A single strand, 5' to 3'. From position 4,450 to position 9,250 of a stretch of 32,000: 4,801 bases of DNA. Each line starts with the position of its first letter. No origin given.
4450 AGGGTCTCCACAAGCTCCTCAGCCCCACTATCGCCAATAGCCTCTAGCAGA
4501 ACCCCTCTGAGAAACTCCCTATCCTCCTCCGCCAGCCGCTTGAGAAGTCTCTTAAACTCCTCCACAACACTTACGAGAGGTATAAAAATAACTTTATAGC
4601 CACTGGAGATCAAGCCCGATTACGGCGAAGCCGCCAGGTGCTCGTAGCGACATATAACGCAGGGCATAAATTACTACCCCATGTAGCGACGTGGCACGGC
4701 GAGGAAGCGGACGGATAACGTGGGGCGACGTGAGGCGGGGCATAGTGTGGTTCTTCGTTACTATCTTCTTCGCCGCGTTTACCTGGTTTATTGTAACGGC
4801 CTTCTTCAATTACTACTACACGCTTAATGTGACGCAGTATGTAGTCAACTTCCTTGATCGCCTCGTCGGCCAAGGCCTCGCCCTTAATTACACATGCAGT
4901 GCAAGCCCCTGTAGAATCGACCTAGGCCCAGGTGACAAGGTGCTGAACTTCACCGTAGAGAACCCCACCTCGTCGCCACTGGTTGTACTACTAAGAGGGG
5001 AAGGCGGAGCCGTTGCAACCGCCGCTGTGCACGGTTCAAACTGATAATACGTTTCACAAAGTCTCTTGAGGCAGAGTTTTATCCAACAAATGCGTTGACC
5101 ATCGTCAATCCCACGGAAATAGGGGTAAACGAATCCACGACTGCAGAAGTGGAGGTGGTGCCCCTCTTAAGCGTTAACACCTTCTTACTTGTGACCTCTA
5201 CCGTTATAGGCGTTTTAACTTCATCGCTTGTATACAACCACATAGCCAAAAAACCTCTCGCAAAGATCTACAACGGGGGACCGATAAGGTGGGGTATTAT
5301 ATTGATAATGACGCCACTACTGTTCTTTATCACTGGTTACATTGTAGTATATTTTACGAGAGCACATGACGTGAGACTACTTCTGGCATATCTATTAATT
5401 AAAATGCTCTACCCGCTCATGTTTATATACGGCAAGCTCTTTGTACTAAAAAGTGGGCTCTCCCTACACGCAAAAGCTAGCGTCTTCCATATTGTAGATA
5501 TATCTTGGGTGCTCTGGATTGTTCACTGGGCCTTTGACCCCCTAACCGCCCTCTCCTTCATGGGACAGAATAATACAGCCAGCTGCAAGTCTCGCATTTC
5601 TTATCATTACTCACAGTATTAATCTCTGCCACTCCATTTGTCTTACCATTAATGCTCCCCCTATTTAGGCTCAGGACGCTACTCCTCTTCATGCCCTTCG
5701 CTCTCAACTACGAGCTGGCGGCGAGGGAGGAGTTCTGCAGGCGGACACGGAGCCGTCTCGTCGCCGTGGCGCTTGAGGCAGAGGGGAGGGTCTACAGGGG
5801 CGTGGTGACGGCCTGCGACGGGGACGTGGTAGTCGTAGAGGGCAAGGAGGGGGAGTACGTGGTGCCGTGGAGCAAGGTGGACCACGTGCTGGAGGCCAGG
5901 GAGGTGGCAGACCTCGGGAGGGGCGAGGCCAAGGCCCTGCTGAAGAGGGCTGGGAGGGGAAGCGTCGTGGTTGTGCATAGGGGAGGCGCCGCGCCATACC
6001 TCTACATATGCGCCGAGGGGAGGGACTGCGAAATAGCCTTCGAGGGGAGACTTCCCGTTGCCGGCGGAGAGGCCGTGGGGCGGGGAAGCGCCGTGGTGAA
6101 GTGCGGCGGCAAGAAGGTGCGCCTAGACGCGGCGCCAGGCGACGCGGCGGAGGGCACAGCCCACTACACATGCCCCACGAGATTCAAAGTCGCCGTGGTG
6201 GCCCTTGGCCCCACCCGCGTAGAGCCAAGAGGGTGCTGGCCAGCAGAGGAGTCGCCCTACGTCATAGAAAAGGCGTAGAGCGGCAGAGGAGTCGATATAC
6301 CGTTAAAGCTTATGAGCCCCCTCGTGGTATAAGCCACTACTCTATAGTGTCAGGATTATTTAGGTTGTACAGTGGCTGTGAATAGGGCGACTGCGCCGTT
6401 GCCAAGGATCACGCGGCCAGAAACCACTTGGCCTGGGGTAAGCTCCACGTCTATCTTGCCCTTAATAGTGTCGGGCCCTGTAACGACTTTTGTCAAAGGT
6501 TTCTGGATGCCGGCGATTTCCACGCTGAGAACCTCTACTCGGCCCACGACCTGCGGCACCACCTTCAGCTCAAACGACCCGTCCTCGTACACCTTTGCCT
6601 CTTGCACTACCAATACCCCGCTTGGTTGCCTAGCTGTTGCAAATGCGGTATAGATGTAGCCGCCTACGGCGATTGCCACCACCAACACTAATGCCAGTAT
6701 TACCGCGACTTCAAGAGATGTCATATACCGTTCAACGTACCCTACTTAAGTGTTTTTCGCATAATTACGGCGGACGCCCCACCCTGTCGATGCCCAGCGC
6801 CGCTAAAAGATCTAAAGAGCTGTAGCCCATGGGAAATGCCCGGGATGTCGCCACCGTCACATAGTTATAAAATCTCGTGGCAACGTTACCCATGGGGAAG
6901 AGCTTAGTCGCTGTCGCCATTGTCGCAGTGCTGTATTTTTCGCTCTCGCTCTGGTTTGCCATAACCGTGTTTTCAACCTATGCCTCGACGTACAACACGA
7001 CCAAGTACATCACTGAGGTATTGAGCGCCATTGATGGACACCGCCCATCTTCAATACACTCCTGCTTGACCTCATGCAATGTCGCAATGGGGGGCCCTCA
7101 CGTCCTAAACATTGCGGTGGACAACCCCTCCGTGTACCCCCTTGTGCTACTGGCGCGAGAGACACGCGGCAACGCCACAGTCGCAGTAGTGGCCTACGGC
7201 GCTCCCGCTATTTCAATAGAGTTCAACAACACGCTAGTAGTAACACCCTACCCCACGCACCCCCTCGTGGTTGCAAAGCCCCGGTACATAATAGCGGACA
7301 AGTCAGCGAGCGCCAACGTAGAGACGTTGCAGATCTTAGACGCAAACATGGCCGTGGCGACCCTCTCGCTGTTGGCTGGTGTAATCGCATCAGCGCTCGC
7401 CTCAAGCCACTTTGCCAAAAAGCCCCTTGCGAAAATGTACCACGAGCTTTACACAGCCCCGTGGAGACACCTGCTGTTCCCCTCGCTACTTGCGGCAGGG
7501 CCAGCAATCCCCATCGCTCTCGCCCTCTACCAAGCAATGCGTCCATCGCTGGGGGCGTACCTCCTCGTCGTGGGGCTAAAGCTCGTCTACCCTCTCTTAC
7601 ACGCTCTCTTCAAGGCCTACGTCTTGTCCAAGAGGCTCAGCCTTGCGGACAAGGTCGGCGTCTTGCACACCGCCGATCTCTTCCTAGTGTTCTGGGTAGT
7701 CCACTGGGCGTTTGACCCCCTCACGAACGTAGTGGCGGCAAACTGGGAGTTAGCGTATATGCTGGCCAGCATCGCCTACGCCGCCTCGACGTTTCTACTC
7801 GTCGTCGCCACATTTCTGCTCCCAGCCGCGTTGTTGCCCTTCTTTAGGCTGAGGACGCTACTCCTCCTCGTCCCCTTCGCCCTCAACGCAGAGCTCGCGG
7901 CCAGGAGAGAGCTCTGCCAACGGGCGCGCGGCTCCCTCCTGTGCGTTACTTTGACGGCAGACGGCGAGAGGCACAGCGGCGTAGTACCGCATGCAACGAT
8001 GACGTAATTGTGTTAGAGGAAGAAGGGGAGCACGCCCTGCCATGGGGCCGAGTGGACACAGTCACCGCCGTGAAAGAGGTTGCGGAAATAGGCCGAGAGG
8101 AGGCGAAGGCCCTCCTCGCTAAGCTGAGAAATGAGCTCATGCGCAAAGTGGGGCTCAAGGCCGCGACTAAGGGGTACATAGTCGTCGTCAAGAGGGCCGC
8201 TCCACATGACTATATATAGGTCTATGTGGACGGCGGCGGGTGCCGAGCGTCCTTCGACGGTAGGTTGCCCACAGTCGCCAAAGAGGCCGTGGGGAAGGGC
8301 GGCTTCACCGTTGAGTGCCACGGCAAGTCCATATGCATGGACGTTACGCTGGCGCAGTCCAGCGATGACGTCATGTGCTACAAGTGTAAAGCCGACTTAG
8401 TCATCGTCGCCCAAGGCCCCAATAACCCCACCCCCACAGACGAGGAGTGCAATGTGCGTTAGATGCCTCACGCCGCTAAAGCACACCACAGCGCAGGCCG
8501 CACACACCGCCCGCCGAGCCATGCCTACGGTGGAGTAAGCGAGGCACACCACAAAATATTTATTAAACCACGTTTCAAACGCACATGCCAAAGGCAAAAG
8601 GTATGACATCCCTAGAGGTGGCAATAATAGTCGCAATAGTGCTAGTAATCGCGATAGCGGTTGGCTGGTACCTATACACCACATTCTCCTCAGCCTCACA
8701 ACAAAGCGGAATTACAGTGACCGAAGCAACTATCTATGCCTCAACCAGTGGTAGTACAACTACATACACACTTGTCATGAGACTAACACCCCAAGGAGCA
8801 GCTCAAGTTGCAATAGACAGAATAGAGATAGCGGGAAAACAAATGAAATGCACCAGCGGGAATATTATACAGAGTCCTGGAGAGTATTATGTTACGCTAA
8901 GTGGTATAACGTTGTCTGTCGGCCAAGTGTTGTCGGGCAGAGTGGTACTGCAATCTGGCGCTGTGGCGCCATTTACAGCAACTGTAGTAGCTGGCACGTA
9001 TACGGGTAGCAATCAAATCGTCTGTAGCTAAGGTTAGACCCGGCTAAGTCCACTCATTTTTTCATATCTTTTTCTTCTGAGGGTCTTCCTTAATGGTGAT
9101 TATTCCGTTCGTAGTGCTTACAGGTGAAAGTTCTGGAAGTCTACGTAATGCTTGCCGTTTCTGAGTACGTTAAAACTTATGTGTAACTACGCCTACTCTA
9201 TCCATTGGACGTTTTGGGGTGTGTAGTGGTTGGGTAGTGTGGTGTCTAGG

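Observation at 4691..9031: Tandemly duplicated cassette: unrecognised polytopic membrane protein followed by a type-IV-pilin-like small protein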

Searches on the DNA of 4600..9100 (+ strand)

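Call 13: search_dna_similar(query=window:4600-9100:+, collection=phages, mode=near)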
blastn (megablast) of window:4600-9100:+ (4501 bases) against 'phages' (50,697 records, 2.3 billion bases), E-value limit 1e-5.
No match.

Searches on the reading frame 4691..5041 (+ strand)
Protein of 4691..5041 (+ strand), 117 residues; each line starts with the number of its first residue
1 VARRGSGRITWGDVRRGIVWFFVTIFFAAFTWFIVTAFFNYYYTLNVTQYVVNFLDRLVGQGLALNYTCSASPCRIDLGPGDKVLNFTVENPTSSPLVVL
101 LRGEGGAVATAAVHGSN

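Call 4: search_protein_families(library=pfam, proteins=[window:4691-5041:+], max_evalue=1)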
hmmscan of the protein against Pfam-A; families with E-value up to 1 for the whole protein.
window:4691-5041:+ (117 aa): 0 families

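Call 5: search_protein_families(library=ncbifam, proteins=[window:4691-5041:+], max_evalue=1)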
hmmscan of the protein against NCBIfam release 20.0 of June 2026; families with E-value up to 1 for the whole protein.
window:4691-5041:+ (117 aa): 0 families

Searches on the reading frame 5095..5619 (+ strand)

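Call 4: search_protein_families(library=pfam, proteins=[window:5095-5619:+], max_evalue=1)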
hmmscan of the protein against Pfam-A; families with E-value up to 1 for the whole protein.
window:5095-5619:+ (175 aa): 3 families
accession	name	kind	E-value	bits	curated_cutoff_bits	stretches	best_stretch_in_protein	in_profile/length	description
PF20556.3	DUF6768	-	0.0062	16.7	27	1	62-118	38-96/123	Family of unknown function (DUF6768)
PF07667.16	DUF1600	-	0.0063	17.1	25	1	70-111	8-49/112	Protein of unknown function (DUF1600)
PF19529.4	DUF6057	-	0.23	10.8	29.8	1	25-155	116-250/569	Family of unknown function (DUF6057)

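Call 5: search_protein_families(library=ncbifam, proteins=[window:5095-5619:+], max_evalue=1)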
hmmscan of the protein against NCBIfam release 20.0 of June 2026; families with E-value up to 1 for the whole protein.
window:5095-5619:+ (175 aa): 0 families

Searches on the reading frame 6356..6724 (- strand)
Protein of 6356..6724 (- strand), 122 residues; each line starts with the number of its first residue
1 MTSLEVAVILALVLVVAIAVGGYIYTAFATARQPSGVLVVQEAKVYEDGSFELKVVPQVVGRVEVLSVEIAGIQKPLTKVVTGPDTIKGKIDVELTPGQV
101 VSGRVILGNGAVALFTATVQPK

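Call 4: search_protein_families(library=pfam, proteins=[window:6356-6724:-], max_evalue=1)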
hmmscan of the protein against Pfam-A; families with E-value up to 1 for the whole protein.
window:6356-6724:- (122 aa): 1 family
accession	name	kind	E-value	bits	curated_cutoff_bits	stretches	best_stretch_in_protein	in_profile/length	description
PF04021.17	Class_IIIsignal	-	0.44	11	23.7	0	3-23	6-26/27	Class III signal peptide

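Call 5: search_protein_families(library=ncbifam, proteins=[window:6356-6724:-], max_evalue=1)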
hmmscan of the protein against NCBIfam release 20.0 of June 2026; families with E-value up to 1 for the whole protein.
window:6356-6724:- (122 aa): 2 families
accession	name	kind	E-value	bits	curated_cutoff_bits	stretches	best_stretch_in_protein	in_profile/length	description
NF047479.1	LIC10729_fam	subfamily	0.11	12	125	1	52-105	124-177/190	LIC10729 family protein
TIGR04205.1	classIII_w_PIP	hypoth_equivalog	0.93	9.6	65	0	3-24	6-27/67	class III signal peptide domain-containing protein, archaeosortase D/PIP-CTERM system-associated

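Call 17: search_solved_structures(query=window:6356-6721:-, max_evalue=1, show_alignments=2)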
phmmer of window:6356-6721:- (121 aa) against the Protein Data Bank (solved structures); distinct sequences matched with E-value up to 1: 2.
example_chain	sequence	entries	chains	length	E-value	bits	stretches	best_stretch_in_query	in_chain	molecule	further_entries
6w8u_A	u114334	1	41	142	9e-21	77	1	1-118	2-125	pilin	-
6ren_A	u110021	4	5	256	0.038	17.1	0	14-81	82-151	3fPizza6-SH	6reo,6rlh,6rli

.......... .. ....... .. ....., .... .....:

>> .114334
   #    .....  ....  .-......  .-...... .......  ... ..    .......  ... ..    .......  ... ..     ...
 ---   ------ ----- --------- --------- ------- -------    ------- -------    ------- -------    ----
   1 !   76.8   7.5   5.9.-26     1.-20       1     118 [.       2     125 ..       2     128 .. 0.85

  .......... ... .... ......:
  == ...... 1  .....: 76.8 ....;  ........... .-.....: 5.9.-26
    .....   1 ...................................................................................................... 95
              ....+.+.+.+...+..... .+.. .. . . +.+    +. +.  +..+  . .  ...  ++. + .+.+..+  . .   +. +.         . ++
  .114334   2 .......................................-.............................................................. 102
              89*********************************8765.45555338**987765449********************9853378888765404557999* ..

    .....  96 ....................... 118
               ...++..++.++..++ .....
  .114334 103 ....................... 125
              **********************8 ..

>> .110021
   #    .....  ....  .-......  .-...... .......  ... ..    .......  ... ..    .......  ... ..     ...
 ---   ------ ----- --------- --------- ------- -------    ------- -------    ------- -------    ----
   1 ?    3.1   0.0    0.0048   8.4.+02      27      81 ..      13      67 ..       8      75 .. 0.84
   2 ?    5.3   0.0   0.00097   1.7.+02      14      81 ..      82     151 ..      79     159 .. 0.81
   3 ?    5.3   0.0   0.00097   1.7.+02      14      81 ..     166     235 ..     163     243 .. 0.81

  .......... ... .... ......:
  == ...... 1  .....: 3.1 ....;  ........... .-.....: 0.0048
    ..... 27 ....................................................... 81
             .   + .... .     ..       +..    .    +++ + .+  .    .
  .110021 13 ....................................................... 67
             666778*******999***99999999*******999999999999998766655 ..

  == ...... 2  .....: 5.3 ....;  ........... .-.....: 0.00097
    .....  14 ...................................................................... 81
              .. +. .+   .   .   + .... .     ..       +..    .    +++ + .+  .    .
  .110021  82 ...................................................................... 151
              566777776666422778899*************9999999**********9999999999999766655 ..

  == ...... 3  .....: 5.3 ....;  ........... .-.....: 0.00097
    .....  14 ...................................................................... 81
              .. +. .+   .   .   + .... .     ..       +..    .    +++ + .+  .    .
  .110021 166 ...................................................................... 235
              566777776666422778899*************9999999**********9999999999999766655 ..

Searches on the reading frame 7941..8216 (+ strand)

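Call 4: search_protein_families(library=pfam, proteins=[window:7941-8216:+], max_evalue=1)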
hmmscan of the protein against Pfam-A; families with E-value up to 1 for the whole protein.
window:7941-8216:+ (92 aa): 3 families
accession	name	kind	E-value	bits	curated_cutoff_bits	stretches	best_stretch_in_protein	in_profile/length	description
PF21838.2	DUF6897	-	0.04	14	23.9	1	17-47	30-58/58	Domain of unknown function (DUF6897)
PF13764.11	E3_UbLigase_R4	-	0.19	10.3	23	1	38-85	415-462/809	E3 ubiquitin-protein ligase UBR4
PF19742.4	DUF6231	-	0.23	12.5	35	1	35-73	45-83/145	Family of unknown function (DUF6231)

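Call 5: search_protein_families(library=ncbifam, proteins=[window:7941-8216:+], max_evalue=1)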
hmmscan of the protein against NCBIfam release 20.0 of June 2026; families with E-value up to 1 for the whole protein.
window:7941-8216:+ (92 aa): 0 families
